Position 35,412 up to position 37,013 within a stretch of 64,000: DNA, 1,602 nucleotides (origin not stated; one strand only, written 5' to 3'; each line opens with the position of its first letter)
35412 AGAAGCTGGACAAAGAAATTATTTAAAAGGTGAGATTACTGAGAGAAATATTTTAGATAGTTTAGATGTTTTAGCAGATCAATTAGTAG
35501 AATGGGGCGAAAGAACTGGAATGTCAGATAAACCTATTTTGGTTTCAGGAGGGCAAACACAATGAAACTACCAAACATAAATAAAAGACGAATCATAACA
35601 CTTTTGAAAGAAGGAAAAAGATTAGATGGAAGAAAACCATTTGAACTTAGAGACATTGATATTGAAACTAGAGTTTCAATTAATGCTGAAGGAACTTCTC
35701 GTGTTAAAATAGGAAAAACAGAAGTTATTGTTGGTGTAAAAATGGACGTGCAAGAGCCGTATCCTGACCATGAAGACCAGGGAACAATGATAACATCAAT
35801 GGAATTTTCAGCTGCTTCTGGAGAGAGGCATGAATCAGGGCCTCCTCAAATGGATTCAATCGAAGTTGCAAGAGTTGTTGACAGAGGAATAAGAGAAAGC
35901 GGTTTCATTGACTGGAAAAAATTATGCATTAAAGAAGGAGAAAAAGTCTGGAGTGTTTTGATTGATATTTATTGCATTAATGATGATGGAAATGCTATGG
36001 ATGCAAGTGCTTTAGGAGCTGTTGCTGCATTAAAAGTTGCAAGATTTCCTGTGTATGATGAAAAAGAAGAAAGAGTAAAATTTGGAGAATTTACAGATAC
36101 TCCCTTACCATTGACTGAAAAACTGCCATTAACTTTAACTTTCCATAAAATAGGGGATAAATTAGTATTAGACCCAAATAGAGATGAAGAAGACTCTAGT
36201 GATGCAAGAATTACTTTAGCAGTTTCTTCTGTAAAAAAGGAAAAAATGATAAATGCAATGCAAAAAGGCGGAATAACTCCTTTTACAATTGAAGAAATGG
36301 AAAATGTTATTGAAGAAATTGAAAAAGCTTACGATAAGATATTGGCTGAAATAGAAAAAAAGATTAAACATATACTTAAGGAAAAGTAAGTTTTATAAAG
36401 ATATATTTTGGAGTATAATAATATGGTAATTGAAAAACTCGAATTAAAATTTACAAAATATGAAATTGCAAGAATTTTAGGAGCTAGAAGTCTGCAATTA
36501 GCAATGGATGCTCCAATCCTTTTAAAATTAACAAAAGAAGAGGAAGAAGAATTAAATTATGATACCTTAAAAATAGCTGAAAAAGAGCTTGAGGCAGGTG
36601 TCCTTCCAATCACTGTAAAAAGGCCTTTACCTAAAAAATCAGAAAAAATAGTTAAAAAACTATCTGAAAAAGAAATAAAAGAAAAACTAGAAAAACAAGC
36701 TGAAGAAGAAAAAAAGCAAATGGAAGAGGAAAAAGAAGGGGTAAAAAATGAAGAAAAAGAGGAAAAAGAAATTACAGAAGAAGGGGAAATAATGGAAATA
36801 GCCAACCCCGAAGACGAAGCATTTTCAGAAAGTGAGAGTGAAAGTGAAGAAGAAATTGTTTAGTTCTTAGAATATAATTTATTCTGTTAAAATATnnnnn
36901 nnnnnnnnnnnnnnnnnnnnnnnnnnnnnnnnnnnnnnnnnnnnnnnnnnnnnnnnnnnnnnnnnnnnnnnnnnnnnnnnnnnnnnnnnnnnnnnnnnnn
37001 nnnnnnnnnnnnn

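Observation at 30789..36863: Archaeal exosome/proteasome superoperon with three extra small ORFs wedged between canonical members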

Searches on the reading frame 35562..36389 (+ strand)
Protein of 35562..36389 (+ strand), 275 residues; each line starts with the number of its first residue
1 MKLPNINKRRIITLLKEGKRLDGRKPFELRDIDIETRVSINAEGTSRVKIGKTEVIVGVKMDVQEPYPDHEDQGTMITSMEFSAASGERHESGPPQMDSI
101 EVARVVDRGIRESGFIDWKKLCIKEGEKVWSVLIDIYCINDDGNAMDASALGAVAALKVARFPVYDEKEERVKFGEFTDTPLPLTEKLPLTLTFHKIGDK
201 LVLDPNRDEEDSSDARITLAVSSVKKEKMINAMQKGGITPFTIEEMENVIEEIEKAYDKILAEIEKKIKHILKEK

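Call 3: search_protein_families(library=pfam, max_evalue=0.1, proteins=[window:35562-36389:+])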
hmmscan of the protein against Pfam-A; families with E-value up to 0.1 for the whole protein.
window:35562-36389:+ (275 aa): 3 families
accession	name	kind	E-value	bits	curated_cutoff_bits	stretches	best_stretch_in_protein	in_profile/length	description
PF01138.27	RNase_PH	-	2.3e-27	96.4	25.5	1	28-163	1-130/130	3' exoribonuclease family, domain 1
PF03725.20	RNase_PH_C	-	2.2e-11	44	20.8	1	188-251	2-62/67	3' exoribonuclease family, domain 2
PF12392.13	DUF3656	-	0.1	13.8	22.1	0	185-250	22-83/109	Collagenase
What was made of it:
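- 35562..36389 (+): rrp42, exosome RNase PH ring subunit. Pfam RNase_PH 2.3e-27 and RNase_PH_C (call 3).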

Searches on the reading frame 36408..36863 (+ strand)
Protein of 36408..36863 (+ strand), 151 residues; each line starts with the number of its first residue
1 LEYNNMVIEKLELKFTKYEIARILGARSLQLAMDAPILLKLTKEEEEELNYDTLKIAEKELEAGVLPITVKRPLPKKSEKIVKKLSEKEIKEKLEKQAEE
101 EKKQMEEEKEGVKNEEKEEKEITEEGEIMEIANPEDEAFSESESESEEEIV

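Call 48: search_protein_families(library=ncbifam, max_evalue=0.1, proteins=[window:36408-36863:+])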
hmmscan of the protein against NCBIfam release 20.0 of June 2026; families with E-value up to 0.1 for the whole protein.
window:36408-36863:+ (151 aa): 6 families
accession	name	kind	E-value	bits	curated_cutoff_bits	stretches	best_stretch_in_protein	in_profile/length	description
NF002208.0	PRK01099.1-3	equivalog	3.2e-18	65.6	57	1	14-73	5-58/60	DNA-directed RNA polymerase subunit K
NF002209.0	PRK01099.1-4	equivalog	1.2e-17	63.7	93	1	2-77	6-77/87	DNA-directed RNA polymerase subunit K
NF002207.0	PRK01099.1-2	equivalog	7.5e-16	58.2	71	1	15-82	22-86/100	DNA-directed RNA polymerase subunit K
NF002206.0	PRK01099.1-1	equivalog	6.7e-13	48.6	72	1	13-74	1-55/57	DNA-directed RNA polymerase subunit K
NF001100.0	PRK00133.1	equivalog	0.063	11.8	587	1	33-127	486-572/676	methionine--tRNA ligase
NF003346.0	PRK04366.1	equivalog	0.081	11.6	441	1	43-111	391-458/487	aminomethyl-transferring glycine dehydrogenase subunit GcvPB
